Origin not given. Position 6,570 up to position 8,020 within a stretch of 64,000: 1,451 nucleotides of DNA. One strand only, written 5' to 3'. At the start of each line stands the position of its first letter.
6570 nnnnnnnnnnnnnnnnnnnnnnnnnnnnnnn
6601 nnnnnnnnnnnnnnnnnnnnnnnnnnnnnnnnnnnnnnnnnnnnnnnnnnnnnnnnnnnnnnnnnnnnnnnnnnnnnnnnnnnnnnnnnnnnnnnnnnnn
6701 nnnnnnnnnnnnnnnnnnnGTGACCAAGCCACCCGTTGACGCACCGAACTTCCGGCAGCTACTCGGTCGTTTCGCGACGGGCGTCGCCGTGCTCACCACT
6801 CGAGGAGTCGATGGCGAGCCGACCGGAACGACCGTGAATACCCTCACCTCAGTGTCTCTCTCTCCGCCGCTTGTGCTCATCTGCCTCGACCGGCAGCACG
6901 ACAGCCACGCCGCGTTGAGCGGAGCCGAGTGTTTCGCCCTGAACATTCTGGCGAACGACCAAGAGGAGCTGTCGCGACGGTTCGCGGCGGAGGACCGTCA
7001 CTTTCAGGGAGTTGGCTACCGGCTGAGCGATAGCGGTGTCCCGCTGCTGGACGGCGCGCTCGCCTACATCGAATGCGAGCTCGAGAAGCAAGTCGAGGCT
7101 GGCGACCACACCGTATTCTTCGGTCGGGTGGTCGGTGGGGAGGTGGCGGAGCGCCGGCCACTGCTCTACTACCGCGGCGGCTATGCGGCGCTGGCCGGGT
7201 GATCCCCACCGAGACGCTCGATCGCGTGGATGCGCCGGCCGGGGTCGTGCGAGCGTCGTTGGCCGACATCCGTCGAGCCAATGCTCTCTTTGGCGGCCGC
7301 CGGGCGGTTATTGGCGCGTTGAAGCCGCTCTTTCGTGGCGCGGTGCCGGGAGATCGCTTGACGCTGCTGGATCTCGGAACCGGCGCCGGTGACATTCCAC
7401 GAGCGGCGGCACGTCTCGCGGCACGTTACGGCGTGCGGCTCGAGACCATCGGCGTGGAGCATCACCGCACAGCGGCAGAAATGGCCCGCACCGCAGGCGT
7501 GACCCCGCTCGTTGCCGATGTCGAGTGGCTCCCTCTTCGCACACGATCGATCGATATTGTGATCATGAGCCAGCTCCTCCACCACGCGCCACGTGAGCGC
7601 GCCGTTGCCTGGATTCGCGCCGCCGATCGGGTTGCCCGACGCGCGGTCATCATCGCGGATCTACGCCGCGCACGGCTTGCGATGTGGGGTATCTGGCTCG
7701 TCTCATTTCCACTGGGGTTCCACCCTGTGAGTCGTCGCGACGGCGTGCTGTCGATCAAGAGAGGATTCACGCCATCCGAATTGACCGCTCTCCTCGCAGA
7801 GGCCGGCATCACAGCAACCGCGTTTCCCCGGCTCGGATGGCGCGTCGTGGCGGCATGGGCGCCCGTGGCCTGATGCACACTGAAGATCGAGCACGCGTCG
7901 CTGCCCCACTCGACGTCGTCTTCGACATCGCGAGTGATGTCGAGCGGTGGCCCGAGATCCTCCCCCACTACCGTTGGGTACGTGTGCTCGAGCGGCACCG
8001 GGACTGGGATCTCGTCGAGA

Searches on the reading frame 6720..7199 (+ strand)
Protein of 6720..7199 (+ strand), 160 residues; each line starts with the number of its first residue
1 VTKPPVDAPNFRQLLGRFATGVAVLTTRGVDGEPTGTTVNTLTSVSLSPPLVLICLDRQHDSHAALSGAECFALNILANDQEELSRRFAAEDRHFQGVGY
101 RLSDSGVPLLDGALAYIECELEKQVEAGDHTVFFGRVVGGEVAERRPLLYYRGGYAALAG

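Call 9: search_protein_families(library=pfam, proteins=[window:6720-7199:+], max_evalue=0.01)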
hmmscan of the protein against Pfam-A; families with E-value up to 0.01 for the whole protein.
window:6720-7199:+ (160 aa): 1 family
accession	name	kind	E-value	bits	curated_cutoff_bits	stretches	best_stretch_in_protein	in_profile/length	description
PF01613.24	Flavin_Reduct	-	2.8e-44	151.4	27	1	15-158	1-152/153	Flavin reductase like domain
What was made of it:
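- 6720..7202 (+): G2: NAD(P)H:flavin reductase (HpaC/StyB/HsaB type). PF01613 at 151 bits (call 9).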

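Call 10: search_protein_families(library=ncbifam, proteins=[window:6720-7199:+], max_evalue=0.01)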
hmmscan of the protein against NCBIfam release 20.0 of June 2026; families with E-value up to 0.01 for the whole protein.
window:6720-7199:+ (160 aa): 8 families
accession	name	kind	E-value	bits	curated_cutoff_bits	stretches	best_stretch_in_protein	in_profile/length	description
NF045630.1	monooxsub_HsaB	equivalog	6.2e-41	140.2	230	1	4-158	3-159/186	3-hydroxy-9,10-secoandrosta-1,3,5(10)-triene-9,17-dione monooxygenase reductase subunit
NF052639.1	FlvnRedFerAPor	equivalog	1.8e-40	138.2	260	1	8-157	4-154/158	flavin reductase FerA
NF045919.1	HphnlacHdxRed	equivalog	2.7e-40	138.4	340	1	6-157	5-157/309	p-hydroxyphenylacetate 3-hydroxylase reductase component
NF045733.1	StyMonoxStyB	equivalog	2e-34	118.7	200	1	10-156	3-147/150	styrene monooxygenase NADH-dependent flavin reductase subunit StyB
NF042921.1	HpaC_Thermus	equivalog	6.5e-28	97.6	200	1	10-158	4-149/150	4-hydroxyphenylacetate 3-monooxygenase reductase subunit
TIGR03615.1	RutF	equivalog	4.4e-21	75.5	254.75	1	7-155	2-153/156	NADH-dependent FMN reductase RutF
TIGR02296.1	HpaC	equivalog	4.9e-19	68.9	205.95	1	11-153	1-148/154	4-hydroxyphenylacetate 3-monooxygenase, reductase component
NF012030.0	PRK15486.1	equivalog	5.1e-12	45.9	315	1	10-136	9-139/170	4-hydroxyphenylacetate 3-monooxygenase reductase subunit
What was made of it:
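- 6720..7202 (+): NCBIfam hits to HsaB, FerA and StyB are all below cutoff (call 10).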

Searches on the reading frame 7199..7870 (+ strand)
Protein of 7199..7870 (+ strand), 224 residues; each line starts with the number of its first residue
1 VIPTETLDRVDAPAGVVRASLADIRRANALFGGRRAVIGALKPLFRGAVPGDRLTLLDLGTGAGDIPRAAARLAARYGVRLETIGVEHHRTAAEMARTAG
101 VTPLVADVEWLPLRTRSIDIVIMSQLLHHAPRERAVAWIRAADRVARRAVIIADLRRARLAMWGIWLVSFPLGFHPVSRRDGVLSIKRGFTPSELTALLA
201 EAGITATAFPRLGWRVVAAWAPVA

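Call 9: search_protein_families(library=pfam, proteins=[window:7199-7870:+], max_evalue=0.01)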
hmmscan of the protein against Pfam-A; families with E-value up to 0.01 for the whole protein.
window:7199-7870:+ (224 aa): 5 families
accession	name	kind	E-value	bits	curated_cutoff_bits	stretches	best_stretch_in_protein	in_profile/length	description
PF08241.18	Methyltransf_11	-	3.4e-09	37.6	21.2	1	57-147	1-88/95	Methyltransferase domain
PF13649.12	Methyltransf_25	-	3.5e-09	37.7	27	1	57-147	2-94/97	Methyltransferase domain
PF13847.12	Methyltransf_31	-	4.5e-05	23.6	27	1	54-136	5-93/145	Methyltransferase domain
PF08242.18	Methyltransf_12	-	0.00087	20.4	30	1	57-145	1-91/98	Methyltransferase domain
PF13489.12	Methyltransf_23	-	0.0081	16.3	27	0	50-132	20-96/164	Methyltransferase domain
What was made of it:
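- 7199..7873 (+): G3: class I SAM methyltransferase, PRK06202-like. Methyltransf_11/25 (call 9).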

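Call 10: search_protein_families(library=ncbifam, proteins=[window:7199-7870:+], max_evalue=0.01)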
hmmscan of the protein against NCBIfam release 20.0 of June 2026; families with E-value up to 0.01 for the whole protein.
window:7199-7870:+ (224 aa): 8 families
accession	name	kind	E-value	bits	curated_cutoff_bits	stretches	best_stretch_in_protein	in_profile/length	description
NF004851.0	PRK06202.1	equivalog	1.8e-33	115.9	243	1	5-221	15-230/237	hypothetical protein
NF041255.1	mycofact_MftM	equivalog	4e-07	29.7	200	1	86-153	174-240/289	mycofactocin oligosaccharide methyltransferase MftM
NF045667.1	MTase_DVU1556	equivalog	2.2e-05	24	155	1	55-157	25-124/213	DVU_1556 family methyltransferase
NF004452.0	PRK05785.1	equivalog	0.001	18.6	207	1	53-153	52-145/228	hypothetical protein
TIGR01983.1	UbiG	equivalog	0.0013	18.1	102.95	1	53-208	50-204/228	bifunctional 2-polyprenyl-6-hydroxyphenol methylase/3-demethylubiquinol 3-O-methyltransferase UbiG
TIGR02081.1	metW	equivalog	0.0017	18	189.5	1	55-151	16-107/194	methionine biosynthesis protein MetW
NF008823.0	PRK11873.1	subfamily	0.0028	17.2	263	1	55-136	80-165/272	arsenite methyltransferase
NF047649.1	MTase_UXPK_star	exception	0.0033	16.5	460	1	49-128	76-157/283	methyltransferase/UXPK-star double selenoprotein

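Call 47: search_solved_structures(query=window:7199-7870:+, max_evalue=0.001)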
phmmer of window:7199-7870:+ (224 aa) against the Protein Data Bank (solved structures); distinct sequences matched with E-value up to 0.001: 0.
